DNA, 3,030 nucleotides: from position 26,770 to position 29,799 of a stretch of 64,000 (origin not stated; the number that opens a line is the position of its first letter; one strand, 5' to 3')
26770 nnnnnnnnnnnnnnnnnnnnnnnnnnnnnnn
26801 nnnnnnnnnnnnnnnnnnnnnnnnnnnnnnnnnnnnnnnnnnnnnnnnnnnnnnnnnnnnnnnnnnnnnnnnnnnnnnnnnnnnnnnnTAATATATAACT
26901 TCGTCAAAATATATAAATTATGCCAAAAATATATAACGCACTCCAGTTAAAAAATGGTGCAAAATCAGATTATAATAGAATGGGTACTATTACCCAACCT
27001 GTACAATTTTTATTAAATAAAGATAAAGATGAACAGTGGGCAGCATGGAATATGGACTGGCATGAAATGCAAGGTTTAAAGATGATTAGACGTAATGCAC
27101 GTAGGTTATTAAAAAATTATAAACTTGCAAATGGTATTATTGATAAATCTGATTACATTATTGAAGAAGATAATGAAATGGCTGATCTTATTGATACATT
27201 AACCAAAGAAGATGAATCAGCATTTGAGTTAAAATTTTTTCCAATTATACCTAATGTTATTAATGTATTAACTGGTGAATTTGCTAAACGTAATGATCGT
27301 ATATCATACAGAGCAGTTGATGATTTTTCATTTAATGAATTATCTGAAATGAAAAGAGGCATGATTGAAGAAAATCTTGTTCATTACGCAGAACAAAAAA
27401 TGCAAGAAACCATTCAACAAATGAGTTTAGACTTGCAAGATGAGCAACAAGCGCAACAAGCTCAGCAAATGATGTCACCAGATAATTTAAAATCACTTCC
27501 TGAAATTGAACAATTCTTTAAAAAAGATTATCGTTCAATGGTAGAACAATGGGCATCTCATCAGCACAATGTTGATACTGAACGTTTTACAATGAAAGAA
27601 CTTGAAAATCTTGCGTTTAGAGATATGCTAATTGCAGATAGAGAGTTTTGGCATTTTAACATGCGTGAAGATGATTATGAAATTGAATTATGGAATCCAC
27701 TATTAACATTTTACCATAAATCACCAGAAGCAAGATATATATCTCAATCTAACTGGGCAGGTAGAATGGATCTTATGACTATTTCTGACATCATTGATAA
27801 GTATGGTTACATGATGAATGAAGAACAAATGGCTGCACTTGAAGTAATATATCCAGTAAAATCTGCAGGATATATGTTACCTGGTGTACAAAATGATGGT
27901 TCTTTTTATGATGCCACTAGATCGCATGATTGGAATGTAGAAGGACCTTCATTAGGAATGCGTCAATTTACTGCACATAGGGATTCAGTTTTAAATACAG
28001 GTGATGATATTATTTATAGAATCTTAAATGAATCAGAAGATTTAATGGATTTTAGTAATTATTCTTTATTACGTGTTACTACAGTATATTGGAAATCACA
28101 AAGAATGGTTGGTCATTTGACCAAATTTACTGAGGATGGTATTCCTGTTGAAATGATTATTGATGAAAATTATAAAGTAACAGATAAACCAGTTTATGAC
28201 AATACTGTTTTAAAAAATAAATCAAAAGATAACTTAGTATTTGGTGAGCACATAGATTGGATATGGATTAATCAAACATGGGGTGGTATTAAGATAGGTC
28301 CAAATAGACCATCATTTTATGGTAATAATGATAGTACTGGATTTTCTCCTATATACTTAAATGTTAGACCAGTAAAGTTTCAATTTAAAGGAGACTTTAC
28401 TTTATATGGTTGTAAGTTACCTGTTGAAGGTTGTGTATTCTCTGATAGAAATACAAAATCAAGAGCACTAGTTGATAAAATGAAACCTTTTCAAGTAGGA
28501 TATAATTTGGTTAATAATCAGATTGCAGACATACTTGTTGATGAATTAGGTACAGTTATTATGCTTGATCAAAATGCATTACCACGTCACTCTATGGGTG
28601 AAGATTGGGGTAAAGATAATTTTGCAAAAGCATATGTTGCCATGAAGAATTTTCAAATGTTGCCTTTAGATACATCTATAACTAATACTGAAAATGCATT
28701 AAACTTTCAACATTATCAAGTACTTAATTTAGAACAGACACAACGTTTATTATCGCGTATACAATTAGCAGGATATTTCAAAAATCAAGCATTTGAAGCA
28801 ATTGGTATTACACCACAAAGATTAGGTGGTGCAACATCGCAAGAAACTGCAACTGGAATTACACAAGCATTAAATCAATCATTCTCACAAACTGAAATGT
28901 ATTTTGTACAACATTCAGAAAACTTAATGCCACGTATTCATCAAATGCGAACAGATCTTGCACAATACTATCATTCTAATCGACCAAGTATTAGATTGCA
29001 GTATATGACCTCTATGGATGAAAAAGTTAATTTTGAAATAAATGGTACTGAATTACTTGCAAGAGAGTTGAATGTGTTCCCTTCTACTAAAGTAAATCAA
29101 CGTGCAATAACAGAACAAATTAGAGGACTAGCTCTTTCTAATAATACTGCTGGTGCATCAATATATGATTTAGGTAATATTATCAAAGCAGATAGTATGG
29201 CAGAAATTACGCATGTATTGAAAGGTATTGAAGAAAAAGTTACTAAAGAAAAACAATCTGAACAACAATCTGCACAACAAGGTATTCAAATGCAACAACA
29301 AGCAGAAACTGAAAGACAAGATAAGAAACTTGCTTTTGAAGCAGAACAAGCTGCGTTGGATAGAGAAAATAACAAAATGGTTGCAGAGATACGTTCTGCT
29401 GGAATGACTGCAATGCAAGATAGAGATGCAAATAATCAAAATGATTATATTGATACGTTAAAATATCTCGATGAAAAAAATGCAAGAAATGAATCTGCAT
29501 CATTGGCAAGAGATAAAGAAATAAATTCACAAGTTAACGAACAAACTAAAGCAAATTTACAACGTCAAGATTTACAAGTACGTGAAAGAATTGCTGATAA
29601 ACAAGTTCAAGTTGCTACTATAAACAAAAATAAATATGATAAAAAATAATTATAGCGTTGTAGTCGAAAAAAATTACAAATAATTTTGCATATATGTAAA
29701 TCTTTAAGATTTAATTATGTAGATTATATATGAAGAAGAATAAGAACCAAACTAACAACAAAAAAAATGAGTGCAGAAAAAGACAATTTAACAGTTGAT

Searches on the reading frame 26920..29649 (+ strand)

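Call 7: search_protein_families(library=phrogs, proteins=[window:26920-29649:+], max_evalue=0.001)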
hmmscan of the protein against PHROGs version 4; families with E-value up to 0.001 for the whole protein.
window:26920-29649:+ (909 aa): 1 family
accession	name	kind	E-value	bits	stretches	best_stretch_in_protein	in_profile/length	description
phrog_6547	-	head and packaging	1.7e-85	288.6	1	26-889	9-789/827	portal protein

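Call 8: search_protein_families(library=pfam, proteins=[window:26920-29649:+], max_evalue=0.001)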
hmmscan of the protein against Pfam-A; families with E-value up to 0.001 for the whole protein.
window:26920-29649:+ (909 aa): 0 families
